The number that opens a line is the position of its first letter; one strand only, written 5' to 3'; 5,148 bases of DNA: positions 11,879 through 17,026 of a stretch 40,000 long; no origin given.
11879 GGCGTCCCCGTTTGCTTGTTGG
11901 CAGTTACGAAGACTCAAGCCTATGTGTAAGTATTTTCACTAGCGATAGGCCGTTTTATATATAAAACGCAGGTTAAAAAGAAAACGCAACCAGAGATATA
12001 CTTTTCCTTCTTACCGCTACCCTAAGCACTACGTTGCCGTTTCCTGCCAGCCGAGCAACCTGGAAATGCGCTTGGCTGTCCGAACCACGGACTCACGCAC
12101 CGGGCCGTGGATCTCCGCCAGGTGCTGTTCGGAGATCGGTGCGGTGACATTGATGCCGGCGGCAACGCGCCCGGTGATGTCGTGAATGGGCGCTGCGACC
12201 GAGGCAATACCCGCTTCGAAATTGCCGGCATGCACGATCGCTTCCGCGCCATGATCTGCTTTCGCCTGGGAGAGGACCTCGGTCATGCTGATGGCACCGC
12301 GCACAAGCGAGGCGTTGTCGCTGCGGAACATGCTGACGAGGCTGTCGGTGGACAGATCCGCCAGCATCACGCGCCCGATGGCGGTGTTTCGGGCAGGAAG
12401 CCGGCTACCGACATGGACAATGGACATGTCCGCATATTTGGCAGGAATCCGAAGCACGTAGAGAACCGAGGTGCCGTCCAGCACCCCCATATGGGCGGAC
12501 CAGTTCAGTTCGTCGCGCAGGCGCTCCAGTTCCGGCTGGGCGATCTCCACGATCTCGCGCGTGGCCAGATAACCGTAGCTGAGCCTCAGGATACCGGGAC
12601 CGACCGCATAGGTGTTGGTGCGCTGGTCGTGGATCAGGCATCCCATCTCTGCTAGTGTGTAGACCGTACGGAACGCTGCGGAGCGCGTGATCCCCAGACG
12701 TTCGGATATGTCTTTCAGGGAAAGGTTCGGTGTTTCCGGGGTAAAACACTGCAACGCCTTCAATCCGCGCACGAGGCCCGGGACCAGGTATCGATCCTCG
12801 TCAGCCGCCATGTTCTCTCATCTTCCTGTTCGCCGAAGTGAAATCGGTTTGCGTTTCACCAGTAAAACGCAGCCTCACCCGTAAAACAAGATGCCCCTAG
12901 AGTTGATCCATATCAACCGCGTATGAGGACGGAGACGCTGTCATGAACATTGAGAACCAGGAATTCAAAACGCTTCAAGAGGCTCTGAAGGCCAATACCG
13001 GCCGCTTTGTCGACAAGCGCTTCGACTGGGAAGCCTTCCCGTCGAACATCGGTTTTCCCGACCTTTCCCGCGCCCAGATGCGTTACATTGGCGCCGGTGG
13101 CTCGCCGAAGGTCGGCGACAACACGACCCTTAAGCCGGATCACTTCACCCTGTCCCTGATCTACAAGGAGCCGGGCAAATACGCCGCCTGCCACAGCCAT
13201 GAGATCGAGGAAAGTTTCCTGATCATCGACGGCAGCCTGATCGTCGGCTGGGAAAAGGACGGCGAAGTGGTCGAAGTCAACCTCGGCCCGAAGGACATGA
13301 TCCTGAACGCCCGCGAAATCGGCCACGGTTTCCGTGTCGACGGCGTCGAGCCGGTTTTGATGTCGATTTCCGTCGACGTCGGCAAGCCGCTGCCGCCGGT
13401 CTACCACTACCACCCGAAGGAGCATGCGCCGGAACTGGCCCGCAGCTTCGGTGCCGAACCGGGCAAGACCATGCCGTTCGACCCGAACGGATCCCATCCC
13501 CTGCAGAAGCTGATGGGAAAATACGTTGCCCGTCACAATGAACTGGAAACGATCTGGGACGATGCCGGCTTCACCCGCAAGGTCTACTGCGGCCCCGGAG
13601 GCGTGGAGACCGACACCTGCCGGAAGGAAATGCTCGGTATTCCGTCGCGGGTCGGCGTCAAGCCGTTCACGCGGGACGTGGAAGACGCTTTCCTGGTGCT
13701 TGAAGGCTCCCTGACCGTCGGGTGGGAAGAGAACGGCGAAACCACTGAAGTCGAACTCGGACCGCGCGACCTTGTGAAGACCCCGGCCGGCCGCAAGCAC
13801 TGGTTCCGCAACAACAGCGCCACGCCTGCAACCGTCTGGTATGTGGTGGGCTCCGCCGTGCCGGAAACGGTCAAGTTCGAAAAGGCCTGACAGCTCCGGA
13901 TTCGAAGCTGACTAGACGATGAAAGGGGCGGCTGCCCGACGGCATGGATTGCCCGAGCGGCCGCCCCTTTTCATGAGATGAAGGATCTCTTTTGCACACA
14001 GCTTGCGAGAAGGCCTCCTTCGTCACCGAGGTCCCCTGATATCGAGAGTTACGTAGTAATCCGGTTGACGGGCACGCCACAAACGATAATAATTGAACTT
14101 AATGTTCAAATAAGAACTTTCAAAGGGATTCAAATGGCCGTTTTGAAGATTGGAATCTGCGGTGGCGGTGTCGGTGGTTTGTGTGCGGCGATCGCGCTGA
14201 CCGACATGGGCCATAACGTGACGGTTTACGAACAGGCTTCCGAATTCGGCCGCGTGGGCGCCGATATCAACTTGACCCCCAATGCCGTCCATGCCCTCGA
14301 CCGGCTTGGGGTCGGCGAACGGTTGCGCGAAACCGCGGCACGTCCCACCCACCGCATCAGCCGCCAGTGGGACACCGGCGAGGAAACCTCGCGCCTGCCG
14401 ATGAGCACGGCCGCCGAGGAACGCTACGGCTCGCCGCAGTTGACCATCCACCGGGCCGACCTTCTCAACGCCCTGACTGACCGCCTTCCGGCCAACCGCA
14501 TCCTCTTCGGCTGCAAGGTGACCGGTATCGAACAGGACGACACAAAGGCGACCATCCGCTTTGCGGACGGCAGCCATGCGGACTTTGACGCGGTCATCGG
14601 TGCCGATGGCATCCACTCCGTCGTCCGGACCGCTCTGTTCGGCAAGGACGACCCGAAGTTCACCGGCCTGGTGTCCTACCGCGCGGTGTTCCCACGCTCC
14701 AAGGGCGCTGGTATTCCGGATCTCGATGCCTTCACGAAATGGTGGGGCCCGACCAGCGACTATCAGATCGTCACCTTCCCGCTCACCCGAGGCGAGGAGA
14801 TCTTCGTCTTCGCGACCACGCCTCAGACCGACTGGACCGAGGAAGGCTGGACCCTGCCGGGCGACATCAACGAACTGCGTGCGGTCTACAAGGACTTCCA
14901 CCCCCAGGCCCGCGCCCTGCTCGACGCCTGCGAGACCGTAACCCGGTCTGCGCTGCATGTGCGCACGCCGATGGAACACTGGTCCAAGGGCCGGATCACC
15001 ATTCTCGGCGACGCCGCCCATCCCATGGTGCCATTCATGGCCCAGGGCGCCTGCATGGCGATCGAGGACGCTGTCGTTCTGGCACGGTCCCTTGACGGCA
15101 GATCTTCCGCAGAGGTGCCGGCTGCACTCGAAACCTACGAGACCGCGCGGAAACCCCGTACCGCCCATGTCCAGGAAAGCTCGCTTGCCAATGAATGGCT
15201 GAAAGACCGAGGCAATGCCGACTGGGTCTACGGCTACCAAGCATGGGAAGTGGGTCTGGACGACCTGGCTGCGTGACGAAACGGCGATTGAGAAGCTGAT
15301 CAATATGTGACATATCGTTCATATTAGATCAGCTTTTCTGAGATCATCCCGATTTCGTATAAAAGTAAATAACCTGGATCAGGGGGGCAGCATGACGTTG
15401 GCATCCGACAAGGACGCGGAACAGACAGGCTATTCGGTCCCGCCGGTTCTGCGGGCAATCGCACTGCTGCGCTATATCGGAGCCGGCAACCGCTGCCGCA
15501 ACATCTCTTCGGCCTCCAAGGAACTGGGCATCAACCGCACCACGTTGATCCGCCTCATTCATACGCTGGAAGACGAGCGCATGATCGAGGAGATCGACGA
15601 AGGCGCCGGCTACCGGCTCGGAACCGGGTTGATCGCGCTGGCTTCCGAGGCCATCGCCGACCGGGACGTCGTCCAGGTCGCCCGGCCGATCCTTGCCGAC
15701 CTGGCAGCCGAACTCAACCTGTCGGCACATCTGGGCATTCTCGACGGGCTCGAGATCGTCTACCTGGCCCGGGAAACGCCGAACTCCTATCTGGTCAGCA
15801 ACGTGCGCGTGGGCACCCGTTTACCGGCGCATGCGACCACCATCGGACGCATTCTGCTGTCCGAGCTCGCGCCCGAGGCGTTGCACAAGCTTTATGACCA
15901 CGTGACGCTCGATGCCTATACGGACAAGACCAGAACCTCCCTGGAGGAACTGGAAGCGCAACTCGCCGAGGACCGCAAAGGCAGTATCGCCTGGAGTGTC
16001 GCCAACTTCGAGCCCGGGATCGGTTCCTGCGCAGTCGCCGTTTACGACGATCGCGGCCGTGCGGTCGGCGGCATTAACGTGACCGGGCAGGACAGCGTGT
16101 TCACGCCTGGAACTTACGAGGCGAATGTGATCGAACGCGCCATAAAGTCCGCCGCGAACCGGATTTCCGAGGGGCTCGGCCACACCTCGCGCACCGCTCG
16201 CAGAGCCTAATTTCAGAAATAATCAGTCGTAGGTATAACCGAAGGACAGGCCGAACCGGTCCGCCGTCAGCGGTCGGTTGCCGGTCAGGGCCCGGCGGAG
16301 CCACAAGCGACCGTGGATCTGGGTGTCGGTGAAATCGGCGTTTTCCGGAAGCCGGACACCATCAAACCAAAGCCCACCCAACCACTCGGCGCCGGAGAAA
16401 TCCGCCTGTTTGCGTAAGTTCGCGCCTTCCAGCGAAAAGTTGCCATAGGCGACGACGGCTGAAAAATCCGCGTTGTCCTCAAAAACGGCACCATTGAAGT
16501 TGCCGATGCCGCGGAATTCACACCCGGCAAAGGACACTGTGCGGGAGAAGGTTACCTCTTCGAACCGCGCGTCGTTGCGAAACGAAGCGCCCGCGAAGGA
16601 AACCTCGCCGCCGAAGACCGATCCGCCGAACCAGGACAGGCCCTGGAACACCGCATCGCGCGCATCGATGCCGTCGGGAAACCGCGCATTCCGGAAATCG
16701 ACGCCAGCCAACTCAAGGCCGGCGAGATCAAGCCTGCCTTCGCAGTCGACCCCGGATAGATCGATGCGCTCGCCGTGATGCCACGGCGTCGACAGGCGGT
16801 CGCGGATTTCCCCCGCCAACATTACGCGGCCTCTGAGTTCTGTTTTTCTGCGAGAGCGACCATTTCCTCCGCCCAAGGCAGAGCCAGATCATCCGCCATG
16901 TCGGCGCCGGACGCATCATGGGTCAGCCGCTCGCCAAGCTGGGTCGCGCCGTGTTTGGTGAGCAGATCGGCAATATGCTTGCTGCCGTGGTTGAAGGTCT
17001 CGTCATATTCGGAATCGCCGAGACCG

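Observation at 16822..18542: A flavodoxin and an adrenodoxin-reductase-type flavoprotein are the only redox partners encoded with an alpha-only Rieske oxygenase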

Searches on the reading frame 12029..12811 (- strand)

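Call 8: search_protein_families(library=pfam, proteins=[window:12029-12811:-])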
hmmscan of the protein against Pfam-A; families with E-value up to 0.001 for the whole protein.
window:12029-12811:- (260 aa): 5 families
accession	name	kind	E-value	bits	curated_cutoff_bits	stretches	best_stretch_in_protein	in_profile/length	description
PF01614.24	IclR_C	-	2e-25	89.8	24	1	81-251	3-174/174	Bacterial transcriptional regulator IclR C-terminal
PF09339.16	HTH_IclR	-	1.2e-11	44.7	22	1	13-59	2-48/52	IclR helix-turn-helix domain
PF13545.12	HTH_Crp_2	-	3.2e-05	24.3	27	0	29-60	22-53/70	Crp-like helix-turn-helix domain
PF08279.18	HTH_11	-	0.0002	21.6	25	1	18-61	4-47/55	HTH domain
PF12802.13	MarR_2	-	0.00059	20.4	27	0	28-59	18-50/61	MarR family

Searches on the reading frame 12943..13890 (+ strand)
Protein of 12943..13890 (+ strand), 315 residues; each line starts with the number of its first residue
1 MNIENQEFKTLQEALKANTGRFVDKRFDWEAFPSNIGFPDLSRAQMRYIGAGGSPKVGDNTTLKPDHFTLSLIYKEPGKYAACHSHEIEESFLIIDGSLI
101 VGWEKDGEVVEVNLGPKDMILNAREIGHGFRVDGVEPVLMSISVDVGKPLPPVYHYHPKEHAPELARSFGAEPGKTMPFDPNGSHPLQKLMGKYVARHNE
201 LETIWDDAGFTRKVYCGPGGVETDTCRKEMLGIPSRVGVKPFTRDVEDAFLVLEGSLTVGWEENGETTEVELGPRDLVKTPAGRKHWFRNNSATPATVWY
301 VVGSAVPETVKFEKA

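Call 9: search_protein_families(library=pfam, proteins=[window:12943-13890:+])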
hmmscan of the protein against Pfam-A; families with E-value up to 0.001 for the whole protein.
window:12943-13890:+ (315 aa): 2 families
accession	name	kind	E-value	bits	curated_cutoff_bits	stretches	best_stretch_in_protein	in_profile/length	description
PF07883.17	Cupin_2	-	2.2e-13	50.1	27.2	2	245-298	17-66/70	Cupin domain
PF00190.28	Cupin_1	-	0.00037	20.5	22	0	249-310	57-121/151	Cupin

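Call 25: search_protein_families(library=ncbifam, proteins=[window:12943-13890:+], max_evalue=0.00001)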
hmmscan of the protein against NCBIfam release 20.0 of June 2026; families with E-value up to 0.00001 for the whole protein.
window:12943-13890:+ (315 aa): 0 families

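Call 66: search_solved_structures(query=window:12943-13890:+, max_evalue=0.001)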
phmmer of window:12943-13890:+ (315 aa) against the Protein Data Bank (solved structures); distinct sequences matched with E-value up to 0.001: 0.
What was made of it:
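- Tried and rejected: The bicupin has no solved relative (call 66).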

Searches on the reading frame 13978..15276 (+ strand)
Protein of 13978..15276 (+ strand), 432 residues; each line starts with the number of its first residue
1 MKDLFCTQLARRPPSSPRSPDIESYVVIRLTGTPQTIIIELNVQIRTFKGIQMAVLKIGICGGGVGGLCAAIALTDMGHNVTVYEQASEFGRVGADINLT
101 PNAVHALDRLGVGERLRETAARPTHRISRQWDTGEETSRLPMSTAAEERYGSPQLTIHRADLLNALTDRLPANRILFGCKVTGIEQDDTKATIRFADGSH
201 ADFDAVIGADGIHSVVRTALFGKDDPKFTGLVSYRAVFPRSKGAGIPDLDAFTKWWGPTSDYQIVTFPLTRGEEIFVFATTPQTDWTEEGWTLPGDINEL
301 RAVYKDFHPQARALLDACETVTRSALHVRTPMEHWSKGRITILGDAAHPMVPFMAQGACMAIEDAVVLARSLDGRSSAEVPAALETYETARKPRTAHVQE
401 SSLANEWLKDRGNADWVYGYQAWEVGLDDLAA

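Call 9: search_protein_families(library=pfam, proteins=[window:13978-15276:+])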
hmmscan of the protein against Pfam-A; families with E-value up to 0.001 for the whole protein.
window:13978-15276:+ (432 aa): 7 families
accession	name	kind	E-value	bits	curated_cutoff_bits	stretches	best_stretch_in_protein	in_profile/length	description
PF01494.25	FAD_binding_3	-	2.6e-27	96.4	22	1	58-399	4-346/349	FAD binding domain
PF01266.30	DAO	-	5.2e-11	43.1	27.9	1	114-314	100-300/353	FAD dependent oxidoreductase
PF01593.30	Amino_oxidase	-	9.1e-10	38.8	19.8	1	161-207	205-251/443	Flavin containing amine oxidoreductase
PF13450.12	NAD_binding_8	-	6.6e-06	26.8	21.9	1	60-94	1-35/68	NAD(P)-binding Rossmann-like domain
PF07992.20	Pyr_redox_2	-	2e-05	24.6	26.1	0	56-119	143-205/291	Pyridine nucleotide-disulphide oxidoreductase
PF04820.20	Trp_halogenase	-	4.7e-05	22.9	21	1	57-134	1-84/458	Tryptophan halogenase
PF00070.33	Pyr_redox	-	6.1e-05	23.9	22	0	57-98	1-41/82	Pyridine nucleotide-disulphide oxidoreductase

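Call 25: search_protein_families(library=ncbifam, proteins=[window:13978-15276:+], max_evalue=0.00001)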
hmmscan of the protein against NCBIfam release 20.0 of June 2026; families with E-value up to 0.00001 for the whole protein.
window:13978-15276:+ (432 aa): 58 families (the best 25 are shown)
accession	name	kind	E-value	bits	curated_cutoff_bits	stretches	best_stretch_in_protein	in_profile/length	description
NF006021.0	PRK08163.1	equivalog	2.3e-82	277.1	459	1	56-402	6-350/398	3-hydroxybenzoate 6-monooxygenase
NF005313.0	PRK06847.1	subfamily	4.9e-67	226.5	372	1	53-403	2-345/375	hypothetical protein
NF033623.1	urate_HpxO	equivalog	1.2e-61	208.7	500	1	58-398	2-335/381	FAD-dependent urate hydroxylase HpxO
NF005720.0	PRK07538.1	subfamily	1.3e-60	205.5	400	1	57-400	4-359/418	hypothetical protein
NF005243.0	PRK06753.1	equivalog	7.1e-58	196.2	365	1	57-402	2-331/374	hypothetical protein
TIGR03219.1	salicylate_mono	equivalog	2.6e-57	194.4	446.35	1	56-403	1-367/414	salicylate 1-monooxygenase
NF005062.0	PRK06475.1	equivalog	9.7e-52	176.1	524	1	57-401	5-353/401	FAD-binding protein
NF005566.0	PRK07236.1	subfamily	6e-41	140.6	333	2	53-240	4-180/386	hypothetical protein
NF005761.0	PRK07588.1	equivalog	2.4e-38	132.1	454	1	57-407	2-347/392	FAD-binding domain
NF004829.0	PRK06183.1-3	subfamily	1.2e-27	96.9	390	2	333-403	283-354/520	bifunctional 3-(3-hydroxy-phenyl)propionate/3-hydroxycinnamic acid hydroxylase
NF033476.1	tet_destruct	subfamily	9.8e-26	90.6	550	2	55-238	3-183/386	tetracycline destructase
NF004523.0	PRK05868.1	equivalog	4.8e-25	88.1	536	1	58-255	4-198/372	FAD-binding protein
NF005452.0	PRK07045.1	equivalog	9.2e-21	74.2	397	2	58-221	8-172/388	putative monooxygenase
NF005691.0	PRK07494.1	equivalog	2.4e-20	72.5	459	2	53-220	6-174/404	UbiH/UbiF family hydroxylase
NF004832.0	PRK06184.1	subfamily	3.6e-20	72.2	476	1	55-402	6-348/506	hypothetical protein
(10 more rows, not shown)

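Call 67: search_solved_structures(query=window:13978-15276:+, max_evalue=1e-30)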
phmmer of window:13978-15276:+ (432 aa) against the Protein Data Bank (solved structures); distinct sequences matched with E-value up to 1e-30: 17.
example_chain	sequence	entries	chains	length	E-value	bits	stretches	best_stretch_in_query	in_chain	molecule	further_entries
5eow_A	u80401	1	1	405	4.6e-79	269.2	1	48-424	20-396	6-hydroxynicotinate 3-monooxygenase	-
8uiq_A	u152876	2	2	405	6.3e-79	268.8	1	48-424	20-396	6-hydroxynicotinate 3-monooxygenase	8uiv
8rqh_A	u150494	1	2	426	1.5e-76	260.9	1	58-405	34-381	Tropone 2-monooxygenase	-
8x38_A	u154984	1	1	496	9.2e-60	205.6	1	56-406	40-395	Decarboxylative Vanillate 1-Hydroxylase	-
8r2t_A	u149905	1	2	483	2.2e-59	204.4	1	56-406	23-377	FAD-binding domain-containing protein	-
8gsm_G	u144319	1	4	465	5.2e-51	176.8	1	57-402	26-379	4-hydroxybenzoate decarboxylase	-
6bz5_A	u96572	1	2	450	1.7e-45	158.7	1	55-403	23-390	Salicylate hydroxylase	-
4bk1_A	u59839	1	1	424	1.3e-44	155.7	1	57-397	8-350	PROBABLE SALICYLATE MONOOXYGENASE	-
4bjy_A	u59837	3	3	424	1.6e-44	155.4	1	57-397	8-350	PROBABLE SALICYLATE MONOOXYGENASE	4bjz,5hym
4bk2_A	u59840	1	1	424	1.7e-44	155.3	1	57-397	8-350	PROBABLE SALICYLATE MONOOXYGENASE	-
4bk3_A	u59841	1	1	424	3.1e-44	154.5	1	57-397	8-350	PROBABLE SALICYLATE MONOOXYGENASE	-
5evy_X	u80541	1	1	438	2e-43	151.8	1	55-402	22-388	Salicylate hydroxylase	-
3rp8_A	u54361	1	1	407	2e-42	148.5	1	56-395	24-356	flavoprotein monooxygenase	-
3rp6_A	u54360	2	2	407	5.9e-42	147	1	56-395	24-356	flavoprotein monooxygenase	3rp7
2rgj_A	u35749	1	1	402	3.2e-38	134.7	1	57-397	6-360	Flavin-containing monooxygenase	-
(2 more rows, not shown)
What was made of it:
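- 12029..16210 (.): Co-conserved neighbours, probably part of the same pathway or regulon: IclR 12029-12811(-), bicupin 12943-13890(+), FAD decarboxylative-hydroxylase-like monooxygenase 13978-15276(+), IclR 15392-16210(+). The monooxygenase's best solved relative is 6-hydroxynicotinate 3-monooxygenase (call 67).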

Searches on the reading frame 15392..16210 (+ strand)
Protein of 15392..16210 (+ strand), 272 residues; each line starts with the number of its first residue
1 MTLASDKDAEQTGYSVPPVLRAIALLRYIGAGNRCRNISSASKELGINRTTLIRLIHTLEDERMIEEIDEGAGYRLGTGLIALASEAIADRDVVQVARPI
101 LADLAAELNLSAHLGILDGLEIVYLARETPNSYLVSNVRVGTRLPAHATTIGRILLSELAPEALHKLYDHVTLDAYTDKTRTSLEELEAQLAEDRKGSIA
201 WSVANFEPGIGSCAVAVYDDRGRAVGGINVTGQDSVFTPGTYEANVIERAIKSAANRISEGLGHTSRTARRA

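Call 9: search_protein_families(library=pfam, proteins=[window:15392-16210:+])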
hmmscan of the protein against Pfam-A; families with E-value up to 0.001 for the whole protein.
window:15392-16210:+ (272 aa): 4 families
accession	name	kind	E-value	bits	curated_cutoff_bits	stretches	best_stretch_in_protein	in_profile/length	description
PF01614.24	IclR_C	-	1.1e-33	116.7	24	1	87-259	3-173/174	Bacterial transcriptional regulator IclR C-terminal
PF09339.16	HTH_IclR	-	6.8e-07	29.4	22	1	19-66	2-49/52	IclR helix-turn-helix domain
PF02954.25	HTH_8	-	1.2e-05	25.4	22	0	34-54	16-37/42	Bacterial regulatory protein, Fis family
PF14502.12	HTH_41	-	0.00028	20.7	25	0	31-65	2-36/48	Helix-turn-helix domain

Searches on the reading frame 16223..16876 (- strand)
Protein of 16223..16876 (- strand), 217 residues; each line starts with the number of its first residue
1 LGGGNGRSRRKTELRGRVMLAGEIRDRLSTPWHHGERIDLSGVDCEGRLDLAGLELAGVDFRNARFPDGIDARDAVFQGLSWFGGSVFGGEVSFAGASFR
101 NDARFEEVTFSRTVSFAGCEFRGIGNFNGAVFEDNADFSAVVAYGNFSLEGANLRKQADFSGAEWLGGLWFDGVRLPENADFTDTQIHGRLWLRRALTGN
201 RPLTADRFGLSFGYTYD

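Call 3: search_protein_families(library=pfam, proteins=[window:16223-16876:-])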
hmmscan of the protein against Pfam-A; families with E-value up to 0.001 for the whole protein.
window:16223-16876:- (217 aa): 2 families
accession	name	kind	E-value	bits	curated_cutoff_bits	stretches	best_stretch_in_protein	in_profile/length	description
PF13576.12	Pentapeptide_3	-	3.3e-27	94.9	27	4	94-141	1-47/48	Pentapeptide repeats (9 copies)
PF00805.28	Pentapeptide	-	0.00047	20.1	20.2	0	50-66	12-28/40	Pentapeptide repeats (8 copies)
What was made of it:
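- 16223..16822 (-): Pentapeptide-repeat protein (199 aa), the last gene of the operon. It co-travels with the Rieske gene. Role unknown. Pentapeptide_3, E 3e-27 (call 3).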

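Call 25: search_protein_families(library=ncbifam, proteins=[window:16223-16822:-], max_evalue=0.00001)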
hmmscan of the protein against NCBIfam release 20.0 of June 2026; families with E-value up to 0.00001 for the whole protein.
window:16223-16822:- (199 aa): 0 families
